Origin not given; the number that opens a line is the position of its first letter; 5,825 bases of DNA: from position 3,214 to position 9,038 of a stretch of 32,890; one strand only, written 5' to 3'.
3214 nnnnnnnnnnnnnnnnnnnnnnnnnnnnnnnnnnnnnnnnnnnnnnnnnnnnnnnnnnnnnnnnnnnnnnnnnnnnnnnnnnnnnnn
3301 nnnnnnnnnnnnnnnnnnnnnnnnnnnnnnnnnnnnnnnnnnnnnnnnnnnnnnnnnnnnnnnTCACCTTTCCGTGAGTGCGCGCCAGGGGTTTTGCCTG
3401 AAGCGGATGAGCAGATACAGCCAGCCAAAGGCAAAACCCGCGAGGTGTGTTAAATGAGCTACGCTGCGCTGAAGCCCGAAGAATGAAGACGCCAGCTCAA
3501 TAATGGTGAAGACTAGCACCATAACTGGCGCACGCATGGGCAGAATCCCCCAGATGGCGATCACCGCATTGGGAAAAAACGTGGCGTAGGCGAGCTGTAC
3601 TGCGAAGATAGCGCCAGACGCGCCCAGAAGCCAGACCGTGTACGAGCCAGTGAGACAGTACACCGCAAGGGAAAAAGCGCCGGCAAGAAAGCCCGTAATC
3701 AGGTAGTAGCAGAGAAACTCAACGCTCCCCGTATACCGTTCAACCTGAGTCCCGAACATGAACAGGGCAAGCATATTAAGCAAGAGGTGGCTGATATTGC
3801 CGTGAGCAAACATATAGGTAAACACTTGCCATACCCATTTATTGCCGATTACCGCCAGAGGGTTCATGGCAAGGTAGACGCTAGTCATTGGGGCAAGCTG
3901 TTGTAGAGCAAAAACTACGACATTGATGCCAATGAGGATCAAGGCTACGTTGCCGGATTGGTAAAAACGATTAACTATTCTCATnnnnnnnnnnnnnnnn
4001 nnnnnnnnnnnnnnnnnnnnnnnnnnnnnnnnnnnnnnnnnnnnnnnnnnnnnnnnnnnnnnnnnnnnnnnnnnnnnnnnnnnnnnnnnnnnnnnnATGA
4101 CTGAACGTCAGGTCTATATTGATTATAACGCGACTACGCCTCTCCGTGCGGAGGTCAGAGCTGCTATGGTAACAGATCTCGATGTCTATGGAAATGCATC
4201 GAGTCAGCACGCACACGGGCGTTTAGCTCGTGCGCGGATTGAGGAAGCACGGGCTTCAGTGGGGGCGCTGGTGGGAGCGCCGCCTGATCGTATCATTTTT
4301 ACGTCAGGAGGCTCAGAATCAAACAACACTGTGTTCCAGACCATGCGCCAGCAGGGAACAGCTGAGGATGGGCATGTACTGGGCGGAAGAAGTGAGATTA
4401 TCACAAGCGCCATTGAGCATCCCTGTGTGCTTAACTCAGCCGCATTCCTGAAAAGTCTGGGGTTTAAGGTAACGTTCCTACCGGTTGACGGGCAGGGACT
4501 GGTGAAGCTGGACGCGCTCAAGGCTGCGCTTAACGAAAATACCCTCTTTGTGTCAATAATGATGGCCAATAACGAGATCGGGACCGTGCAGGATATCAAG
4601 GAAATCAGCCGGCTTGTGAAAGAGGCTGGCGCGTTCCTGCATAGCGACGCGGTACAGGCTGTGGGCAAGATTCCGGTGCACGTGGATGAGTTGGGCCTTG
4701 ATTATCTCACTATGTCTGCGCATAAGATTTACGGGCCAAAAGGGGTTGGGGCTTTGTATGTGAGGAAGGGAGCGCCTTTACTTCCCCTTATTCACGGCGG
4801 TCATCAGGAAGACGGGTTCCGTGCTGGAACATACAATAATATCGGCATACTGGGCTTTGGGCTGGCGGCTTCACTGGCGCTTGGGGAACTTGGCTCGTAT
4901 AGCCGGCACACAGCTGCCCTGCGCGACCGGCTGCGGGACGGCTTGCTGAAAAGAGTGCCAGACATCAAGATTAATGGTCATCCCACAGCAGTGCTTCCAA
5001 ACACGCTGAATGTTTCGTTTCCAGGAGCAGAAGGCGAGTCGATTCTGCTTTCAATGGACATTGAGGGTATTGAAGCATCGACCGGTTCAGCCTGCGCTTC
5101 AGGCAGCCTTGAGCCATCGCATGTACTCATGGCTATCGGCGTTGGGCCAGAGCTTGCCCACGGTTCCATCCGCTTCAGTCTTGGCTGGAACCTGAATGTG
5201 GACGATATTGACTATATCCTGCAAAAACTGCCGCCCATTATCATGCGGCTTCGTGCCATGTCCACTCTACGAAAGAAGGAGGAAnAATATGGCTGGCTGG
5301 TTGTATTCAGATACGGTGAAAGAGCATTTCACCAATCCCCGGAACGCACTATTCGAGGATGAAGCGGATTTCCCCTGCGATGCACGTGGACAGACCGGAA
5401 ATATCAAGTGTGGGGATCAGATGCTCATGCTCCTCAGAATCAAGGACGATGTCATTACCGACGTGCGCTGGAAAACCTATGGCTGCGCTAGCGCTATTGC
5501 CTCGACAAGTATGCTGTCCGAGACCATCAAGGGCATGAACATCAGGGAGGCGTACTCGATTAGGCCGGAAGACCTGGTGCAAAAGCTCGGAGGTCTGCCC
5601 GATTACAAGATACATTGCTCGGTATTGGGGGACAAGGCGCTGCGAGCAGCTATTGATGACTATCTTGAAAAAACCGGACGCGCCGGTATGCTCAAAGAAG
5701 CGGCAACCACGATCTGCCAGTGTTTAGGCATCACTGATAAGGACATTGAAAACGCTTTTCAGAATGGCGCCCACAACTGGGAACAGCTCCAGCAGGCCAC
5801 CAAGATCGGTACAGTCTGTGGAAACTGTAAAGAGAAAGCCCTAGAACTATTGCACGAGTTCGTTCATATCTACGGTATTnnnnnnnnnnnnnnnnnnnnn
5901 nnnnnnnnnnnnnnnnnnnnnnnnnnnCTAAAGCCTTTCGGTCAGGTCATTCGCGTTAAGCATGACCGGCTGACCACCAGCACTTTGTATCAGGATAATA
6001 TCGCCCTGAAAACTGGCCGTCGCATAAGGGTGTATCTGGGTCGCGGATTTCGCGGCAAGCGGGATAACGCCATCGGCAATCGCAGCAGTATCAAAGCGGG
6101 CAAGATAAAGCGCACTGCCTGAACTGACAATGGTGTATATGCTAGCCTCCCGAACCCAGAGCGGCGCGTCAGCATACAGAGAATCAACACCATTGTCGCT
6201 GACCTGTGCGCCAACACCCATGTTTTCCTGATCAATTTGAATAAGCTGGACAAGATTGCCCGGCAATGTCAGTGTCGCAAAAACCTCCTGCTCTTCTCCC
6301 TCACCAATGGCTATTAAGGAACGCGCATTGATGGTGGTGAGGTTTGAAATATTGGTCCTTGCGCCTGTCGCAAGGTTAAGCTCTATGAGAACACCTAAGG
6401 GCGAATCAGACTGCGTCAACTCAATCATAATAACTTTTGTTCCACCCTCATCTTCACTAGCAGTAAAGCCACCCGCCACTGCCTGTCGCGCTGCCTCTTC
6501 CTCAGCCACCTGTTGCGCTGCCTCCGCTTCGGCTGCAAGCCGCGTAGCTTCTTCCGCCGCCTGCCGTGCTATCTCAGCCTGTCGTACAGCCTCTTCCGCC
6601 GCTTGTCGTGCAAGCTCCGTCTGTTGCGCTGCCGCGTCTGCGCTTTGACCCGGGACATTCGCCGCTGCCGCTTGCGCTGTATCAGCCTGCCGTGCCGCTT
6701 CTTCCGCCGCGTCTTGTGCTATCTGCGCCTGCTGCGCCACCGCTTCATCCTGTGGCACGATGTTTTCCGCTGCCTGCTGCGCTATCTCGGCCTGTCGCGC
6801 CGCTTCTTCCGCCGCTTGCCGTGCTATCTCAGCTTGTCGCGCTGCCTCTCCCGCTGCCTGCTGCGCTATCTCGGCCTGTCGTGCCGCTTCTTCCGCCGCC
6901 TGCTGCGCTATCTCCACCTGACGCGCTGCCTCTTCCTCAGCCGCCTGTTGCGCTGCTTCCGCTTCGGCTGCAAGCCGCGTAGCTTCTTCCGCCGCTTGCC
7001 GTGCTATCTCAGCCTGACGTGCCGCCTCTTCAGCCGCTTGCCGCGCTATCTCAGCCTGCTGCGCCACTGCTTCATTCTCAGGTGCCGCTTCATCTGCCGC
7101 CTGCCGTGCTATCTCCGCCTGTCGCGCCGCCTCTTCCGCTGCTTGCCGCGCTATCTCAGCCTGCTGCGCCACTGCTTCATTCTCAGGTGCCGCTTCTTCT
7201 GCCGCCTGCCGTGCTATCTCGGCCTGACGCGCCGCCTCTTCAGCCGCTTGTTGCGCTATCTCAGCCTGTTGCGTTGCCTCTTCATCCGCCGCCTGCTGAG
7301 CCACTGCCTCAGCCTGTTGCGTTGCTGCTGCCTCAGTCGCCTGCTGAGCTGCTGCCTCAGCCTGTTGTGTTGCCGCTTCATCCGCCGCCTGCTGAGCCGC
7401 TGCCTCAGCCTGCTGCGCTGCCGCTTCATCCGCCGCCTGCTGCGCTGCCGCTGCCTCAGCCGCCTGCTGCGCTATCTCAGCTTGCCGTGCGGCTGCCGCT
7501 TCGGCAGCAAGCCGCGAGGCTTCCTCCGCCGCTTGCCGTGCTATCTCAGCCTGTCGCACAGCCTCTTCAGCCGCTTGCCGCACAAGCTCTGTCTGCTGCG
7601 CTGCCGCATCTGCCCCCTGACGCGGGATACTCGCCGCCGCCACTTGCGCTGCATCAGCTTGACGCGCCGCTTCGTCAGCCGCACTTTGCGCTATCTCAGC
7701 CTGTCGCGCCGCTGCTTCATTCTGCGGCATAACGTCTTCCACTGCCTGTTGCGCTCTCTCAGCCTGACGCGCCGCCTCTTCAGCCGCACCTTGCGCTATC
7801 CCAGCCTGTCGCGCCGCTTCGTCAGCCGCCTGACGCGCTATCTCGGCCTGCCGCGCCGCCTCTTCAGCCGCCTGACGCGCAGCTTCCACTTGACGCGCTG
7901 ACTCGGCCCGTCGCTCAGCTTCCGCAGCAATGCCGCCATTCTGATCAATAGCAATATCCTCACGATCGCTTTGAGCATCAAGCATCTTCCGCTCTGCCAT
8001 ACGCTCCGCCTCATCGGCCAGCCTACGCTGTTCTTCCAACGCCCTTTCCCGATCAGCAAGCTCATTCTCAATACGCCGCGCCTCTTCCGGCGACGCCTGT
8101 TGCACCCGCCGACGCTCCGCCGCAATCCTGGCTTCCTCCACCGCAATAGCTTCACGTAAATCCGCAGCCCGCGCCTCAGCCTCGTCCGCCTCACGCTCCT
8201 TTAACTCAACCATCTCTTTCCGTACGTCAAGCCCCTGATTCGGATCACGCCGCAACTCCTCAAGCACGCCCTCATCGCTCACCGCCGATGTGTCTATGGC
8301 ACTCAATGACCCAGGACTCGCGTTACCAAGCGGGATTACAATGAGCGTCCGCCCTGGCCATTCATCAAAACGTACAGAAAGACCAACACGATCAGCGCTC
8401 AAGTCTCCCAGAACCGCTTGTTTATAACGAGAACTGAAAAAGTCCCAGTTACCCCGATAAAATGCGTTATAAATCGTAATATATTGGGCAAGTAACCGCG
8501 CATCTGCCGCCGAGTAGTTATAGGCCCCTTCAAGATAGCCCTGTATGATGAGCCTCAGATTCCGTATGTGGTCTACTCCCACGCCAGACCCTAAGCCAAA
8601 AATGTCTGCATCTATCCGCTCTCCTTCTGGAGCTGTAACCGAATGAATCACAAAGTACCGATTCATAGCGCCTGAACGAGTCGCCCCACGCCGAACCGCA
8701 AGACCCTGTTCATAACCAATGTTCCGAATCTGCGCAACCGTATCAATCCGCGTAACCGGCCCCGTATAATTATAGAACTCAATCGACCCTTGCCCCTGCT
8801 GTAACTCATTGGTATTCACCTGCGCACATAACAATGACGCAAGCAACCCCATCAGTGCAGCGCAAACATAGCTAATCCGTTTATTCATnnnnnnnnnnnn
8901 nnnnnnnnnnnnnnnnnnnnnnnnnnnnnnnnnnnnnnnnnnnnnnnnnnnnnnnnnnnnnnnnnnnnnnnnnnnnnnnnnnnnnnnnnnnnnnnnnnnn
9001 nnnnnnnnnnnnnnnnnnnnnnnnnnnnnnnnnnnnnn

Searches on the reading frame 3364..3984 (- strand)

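Call 34: search_protein_families(library=pfam, proteins=[window:3364-3984:-], max_evalue=0.00001)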
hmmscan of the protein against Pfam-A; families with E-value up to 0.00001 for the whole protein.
window:3364-3984:- (206 aa): 2 families
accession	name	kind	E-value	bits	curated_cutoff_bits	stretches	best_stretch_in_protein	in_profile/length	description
PF01694.28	Rhomboid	-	1.9e-29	103.1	22.6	1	51-196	4-142/143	Rhomboid domain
PF08551.15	DUF1751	-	1.6e-06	29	22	1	49-112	6-69/99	Eukaryotic integral membrane protein (DUF1751)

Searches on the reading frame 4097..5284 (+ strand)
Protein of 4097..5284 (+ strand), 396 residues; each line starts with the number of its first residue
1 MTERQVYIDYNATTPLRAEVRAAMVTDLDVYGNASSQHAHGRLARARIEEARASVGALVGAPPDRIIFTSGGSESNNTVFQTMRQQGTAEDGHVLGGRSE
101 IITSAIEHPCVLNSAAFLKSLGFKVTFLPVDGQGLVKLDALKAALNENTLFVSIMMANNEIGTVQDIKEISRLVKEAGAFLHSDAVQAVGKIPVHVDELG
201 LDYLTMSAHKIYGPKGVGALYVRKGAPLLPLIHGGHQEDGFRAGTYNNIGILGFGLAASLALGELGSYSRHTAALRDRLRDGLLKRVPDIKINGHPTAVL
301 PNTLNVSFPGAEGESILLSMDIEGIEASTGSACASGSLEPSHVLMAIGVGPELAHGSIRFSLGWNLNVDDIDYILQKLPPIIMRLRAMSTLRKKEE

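Call 34: search_protein_families(library=pfam, proteins=[window:4097-5284:+], max_evalue=0.00001)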
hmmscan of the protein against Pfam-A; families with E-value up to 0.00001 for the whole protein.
window:4097-5284:+ (396 aa): 1 family
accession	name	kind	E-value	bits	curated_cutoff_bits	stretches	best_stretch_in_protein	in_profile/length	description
PF00266.25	Aminotran_5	-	7.8e-76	255.9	21.5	1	6-373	1-370/371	Aminotransferase class-V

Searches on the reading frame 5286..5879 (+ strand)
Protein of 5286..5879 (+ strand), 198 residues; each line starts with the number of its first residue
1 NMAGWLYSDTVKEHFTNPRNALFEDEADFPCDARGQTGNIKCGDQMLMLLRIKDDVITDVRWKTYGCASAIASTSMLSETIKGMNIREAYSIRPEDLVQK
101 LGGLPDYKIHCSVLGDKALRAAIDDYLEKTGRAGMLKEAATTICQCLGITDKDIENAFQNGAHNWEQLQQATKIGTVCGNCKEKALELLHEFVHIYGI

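Call 34: search_protein_families(library=pfam, proteins=[window:5286-5879:+], max_evalue=0.00001)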
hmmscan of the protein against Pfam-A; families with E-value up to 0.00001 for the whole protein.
window:5286-5879:+ (198 aa): 2 families
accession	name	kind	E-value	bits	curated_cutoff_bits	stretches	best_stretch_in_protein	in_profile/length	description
PF01592.21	NifU_N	-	2.9e-38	131.3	22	1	7-131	2-125/127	NifU-like N terminal domain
PF04324.20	Fer2_BFD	-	1.3e-15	57.9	26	1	142-191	1-50/50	BFD-like [2Fe-2S] binding domain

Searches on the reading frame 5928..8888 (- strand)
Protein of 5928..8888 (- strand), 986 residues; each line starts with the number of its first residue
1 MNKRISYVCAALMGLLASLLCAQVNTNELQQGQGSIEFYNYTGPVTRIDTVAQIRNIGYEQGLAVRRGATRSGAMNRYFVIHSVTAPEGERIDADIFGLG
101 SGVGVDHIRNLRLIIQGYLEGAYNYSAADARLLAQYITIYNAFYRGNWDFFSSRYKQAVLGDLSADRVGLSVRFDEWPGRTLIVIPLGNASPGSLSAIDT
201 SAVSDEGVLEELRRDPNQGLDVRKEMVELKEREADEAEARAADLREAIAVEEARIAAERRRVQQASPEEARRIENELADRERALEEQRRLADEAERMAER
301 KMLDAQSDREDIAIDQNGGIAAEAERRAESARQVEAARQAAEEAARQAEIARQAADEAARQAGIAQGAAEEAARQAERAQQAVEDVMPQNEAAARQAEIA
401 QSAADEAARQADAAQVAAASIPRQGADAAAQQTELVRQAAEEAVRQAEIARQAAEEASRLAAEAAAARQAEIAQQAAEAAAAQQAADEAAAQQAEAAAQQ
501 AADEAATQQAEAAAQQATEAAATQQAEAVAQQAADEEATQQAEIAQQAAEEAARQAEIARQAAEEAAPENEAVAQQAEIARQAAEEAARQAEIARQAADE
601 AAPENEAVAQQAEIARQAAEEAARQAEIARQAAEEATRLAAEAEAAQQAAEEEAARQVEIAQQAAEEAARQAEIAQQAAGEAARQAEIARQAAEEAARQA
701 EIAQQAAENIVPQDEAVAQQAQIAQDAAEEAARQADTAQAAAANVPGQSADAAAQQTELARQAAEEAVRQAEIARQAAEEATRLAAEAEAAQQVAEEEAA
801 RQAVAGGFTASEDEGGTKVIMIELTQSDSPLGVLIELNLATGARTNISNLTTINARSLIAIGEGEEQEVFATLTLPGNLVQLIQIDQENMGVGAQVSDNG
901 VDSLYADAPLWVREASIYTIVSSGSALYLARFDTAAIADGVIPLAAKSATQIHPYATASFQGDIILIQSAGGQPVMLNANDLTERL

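Call 34: search_protein_families(library=pfam, proteins=[window:5928-8888:-], max_evalue=0.00001)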
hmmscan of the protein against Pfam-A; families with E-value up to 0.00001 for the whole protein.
window:5928-8888:- (986 aa): 1 family
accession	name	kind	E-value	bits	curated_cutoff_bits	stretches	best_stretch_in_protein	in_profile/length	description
PF05262.16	Borrelia_P83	-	3.1e-75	253.9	33.6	1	33-357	8-311/489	Borrelia P83/100 protein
